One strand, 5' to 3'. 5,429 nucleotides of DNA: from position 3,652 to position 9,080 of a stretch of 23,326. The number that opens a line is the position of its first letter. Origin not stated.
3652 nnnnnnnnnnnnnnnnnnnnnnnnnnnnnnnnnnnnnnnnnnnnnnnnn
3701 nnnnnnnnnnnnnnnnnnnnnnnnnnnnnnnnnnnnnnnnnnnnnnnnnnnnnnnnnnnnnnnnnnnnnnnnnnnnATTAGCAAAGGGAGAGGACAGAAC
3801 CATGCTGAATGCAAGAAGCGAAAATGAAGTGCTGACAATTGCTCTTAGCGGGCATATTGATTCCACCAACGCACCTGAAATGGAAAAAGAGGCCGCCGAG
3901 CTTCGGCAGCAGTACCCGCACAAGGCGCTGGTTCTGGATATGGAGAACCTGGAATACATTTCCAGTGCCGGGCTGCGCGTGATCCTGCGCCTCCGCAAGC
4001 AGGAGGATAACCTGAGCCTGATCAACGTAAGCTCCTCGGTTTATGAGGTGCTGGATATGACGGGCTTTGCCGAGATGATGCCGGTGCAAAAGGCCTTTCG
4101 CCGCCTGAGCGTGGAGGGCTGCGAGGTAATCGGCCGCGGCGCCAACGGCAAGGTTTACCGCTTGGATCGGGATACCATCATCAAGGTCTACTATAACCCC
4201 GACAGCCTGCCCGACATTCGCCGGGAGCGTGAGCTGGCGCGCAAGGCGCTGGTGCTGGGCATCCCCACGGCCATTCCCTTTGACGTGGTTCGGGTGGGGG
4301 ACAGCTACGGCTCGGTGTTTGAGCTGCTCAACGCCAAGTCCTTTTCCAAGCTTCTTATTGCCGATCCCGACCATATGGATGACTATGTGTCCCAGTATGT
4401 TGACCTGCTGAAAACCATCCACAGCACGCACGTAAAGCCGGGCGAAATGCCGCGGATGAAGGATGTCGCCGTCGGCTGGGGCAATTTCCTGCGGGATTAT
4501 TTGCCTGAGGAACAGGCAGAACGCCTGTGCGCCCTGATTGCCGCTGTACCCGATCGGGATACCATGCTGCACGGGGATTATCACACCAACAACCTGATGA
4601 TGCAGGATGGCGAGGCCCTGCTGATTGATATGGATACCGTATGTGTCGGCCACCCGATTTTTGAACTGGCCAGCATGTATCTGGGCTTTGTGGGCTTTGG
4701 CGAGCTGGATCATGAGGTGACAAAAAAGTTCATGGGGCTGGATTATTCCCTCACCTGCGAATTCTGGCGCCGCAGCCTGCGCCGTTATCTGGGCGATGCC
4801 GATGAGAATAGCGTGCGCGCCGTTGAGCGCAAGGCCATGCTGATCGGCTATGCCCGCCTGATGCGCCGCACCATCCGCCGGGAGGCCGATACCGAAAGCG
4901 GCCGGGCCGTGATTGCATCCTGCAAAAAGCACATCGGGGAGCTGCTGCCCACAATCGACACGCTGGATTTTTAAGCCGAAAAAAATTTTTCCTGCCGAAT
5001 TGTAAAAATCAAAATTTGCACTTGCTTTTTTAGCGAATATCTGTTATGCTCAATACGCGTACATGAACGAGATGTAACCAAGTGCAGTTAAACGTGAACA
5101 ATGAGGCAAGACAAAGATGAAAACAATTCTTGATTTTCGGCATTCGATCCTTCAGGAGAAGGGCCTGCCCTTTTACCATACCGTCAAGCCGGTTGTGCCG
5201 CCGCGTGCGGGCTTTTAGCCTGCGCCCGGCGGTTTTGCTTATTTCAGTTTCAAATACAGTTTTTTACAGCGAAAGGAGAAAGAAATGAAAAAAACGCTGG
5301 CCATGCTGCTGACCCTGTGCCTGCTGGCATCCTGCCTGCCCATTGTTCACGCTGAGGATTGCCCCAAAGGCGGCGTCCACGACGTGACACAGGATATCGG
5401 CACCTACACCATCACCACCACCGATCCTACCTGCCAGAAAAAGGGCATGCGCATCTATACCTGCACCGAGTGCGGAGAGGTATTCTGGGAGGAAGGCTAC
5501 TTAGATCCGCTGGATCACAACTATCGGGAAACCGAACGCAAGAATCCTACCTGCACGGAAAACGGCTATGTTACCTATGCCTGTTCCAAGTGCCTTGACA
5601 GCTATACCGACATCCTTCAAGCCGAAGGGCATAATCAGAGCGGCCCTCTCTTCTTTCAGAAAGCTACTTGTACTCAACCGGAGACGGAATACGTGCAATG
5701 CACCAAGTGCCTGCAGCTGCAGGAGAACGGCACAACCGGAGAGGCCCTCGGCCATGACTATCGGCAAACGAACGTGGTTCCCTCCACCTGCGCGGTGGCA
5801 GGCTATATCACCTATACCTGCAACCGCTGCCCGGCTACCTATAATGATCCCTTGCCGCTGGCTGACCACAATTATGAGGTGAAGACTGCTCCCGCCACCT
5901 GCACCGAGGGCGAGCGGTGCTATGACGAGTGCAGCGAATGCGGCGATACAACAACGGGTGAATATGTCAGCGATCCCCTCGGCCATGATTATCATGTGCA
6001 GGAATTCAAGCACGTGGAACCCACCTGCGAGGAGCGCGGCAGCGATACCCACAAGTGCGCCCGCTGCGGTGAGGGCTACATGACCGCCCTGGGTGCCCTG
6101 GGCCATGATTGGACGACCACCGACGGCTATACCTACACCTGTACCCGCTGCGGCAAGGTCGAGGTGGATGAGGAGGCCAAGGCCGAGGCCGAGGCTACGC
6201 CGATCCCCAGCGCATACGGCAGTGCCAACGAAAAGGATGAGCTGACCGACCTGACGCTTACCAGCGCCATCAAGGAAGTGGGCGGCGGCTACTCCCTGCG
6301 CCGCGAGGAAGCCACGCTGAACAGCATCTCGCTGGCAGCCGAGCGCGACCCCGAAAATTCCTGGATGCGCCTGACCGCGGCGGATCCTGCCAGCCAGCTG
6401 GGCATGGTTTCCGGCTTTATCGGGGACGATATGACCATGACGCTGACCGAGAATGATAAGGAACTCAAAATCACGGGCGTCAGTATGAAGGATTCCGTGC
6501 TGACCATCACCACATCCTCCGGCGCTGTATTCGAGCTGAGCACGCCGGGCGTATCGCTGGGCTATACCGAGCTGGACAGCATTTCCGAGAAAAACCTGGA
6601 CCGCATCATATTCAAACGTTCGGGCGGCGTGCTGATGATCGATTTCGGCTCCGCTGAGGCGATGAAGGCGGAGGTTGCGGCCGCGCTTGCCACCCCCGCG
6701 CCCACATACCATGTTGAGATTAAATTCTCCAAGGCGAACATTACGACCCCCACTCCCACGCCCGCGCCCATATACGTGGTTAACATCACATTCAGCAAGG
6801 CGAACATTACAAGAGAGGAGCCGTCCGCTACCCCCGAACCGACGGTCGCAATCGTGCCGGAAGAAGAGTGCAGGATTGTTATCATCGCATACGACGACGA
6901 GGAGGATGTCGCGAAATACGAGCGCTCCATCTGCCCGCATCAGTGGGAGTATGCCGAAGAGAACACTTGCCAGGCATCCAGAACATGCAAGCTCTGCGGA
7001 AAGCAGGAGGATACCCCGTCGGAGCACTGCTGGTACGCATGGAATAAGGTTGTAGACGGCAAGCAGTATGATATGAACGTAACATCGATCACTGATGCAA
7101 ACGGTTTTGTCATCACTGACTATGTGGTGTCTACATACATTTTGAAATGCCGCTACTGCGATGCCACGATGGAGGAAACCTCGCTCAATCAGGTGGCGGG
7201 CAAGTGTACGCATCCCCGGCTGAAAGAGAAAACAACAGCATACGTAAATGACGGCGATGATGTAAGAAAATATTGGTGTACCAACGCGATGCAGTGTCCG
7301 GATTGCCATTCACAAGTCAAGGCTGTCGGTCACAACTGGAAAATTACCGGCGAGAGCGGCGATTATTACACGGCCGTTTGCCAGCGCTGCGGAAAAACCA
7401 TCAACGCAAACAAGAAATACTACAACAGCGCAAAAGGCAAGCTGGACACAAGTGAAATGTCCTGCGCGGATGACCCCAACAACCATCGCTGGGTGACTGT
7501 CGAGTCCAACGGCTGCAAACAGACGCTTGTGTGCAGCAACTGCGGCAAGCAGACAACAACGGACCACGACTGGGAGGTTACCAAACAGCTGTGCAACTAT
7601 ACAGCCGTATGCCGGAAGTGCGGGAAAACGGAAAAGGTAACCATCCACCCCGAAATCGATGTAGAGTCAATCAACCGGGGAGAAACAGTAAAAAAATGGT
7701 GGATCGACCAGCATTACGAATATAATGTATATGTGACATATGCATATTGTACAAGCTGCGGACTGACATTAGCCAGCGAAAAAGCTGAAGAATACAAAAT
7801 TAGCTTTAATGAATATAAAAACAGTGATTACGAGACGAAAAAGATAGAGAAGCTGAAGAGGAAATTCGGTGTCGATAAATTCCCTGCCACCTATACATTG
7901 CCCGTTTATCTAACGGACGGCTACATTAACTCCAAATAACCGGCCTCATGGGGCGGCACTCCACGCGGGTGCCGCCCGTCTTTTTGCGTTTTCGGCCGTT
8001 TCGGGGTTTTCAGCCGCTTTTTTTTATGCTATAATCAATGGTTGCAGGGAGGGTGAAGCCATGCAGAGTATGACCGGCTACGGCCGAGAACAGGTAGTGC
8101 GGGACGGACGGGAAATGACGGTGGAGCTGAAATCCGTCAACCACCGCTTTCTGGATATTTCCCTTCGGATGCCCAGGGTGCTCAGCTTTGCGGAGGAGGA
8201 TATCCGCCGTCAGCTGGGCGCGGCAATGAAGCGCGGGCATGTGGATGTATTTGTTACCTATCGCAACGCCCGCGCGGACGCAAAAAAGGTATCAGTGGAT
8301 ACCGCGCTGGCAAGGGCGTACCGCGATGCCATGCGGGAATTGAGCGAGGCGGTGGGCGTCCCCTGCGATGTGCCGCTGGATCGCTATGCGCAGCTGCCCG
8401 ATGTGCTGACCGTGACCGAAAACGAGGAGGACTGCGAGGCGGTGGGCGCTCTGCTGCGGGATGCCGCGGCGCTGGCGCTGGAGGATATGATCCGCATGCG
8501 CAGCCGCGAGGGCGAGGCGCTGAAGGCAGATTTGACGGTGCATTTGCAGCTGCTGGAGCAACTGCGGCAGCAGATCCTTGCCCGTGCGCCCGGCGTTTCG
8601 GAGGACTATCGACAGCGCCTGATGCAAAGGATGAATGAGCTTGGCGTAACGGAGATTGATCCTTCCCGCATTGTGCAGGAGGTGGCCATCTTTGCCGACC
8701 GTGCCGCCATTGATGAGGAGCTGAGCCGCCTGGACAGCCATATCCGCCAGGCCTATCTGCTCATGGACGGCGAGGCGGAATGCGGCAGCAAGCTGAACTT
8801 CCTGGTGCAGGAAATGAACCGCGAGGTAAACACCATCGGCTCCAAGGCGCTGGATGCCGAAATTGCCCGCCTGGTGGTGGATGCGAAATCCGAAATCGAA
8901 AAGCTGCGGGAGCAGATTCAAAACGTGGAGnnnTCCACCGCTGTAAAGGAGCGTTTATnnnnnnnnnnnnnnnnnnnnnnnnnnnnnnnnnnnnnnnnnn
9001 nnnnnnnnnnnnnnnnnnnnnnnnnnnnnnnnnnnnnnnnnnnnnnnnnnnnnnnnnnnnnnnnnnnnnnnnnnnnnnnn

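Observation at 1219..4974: Partner-switching operon without a sigma factor: STAS + (membrane sensor-HAMP-PP2C-RsbW kinase) + (STAS-APH-like kinase)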

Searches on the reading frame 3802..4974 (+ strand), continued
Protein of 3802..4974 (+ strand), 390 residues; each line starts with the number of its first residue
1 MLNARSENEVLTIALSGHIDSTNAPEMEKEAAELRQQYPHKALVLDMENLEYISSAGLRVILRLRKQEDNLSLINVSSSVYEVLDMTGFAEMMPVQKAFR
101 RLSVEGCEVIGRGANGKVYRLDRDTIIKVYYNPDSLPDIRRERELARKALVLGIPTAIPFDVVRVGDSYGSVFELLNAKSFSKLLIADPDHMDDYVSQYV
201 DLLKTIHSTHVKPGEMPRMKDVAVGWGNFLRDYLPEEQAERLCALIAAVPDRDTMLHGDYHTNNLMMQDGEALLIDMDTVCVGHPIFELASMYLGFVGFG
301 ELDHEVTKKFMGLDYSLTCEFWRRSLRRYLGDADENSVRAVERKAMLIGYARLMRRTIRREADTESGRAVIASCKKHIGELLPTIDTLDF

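Call 77: search_solved_structures(query=L051:11557-12474:+, max_evalue=1, show_alignments=0)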
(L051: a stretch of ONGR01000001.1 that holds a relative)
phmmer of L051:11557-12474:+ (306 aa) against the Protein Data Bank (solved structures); distinct sequences matched with E-value up to 1: 11.
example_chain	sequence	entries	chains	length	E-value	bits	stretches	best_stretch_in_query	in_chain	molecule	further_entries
3e0f_A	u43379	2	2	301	2e-31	112.9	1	9-272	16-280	Putative Metal-dependent Phosphoesterase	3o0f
9etk_A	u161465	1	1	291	6.6e-19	71.7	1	7-264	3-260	Metal-dependent phosphoesterases (PHP family)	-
2yb1_A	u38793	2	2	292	2.1e-17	66.8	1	7-287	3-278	AMIDOHYDROLASE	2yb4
7ug9_A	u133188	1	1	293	6.7e-16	61.9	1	8-264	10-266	5'-3' exoribonuclease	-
3b0y_A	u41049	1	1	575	0.00058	22.7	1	7-45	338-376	DNA polymerase beta family (X family)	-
1m65_A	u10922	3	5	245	0.0043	19.8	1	8-45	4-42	Hypothetical protein ycdX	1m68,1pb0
3au2_A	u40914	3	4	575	0.0045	19.7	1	7-45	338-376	DNA polymerase beta family (X family)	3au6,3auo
3b0x_A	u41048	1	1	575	0.0058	19.4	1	7-45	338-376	DNA polymerase beta family (X family)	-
4rv1_A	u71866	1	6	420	0.014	18.1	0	172-191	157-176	Engineered Protein OR497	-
4hxt_A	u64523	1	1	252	0.11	15.1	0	172-191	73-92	De Novo Protein OR329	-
2anu_A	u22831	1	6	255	0.28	13.9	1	7-62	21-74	hypothetical protein TM0559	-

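Call 81: search_protein_families(library=padloc, proteins=[window:3802-4971:+, L001:9384-9944:+, L051:11557-12474:+], max_evalue=0.001)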
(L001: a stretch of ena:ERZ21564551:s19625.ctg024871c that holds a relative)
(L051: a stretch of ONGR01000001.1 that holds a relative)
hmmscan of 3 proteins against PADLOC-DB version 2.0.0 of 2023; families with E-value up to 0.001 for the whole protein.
window:3802-4971:+ (390 aa): 0 families

L001:9384-9944:+ (187 aa): 0 families

L051:11557-12474:+ (306 aa): 0 families

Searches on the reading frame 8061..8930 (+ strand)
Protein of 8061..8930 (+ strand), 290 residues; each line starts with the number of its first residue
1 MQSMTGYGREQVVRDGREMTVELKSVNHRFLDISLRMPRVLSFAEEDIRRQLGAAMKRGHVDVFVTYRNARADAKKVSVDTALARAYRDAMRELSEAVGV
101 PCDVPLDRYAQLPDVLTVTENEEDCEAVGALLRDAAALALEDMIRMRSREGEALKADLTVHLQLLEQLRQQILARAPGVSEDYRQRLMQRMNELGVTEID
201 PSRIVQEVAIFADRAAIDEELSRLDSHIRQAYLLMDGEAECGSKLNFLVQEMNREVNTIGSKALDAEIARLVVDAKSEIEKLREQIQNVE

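Call 9: search_protein_families(library=pfam, proteins=[window:8061-8930:+], max_evalue=0.001)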
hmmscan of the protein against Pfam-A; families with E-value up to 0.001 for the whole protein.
window:8061-8930:+ (290 aa): 2 families
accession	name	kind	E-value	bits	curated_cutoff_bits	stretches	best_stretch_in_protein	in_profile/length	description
PF03755.18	YicC-like_N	-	3.5e-46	157.9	25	1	1-155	1-155/156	Endoribonuclease YicC-like, N-terminal region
PF08340.16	YicC-like_C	-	1.2e-42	145.3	27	1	174-290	3-120/120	Endoribonuclease YicC-like, C-terminal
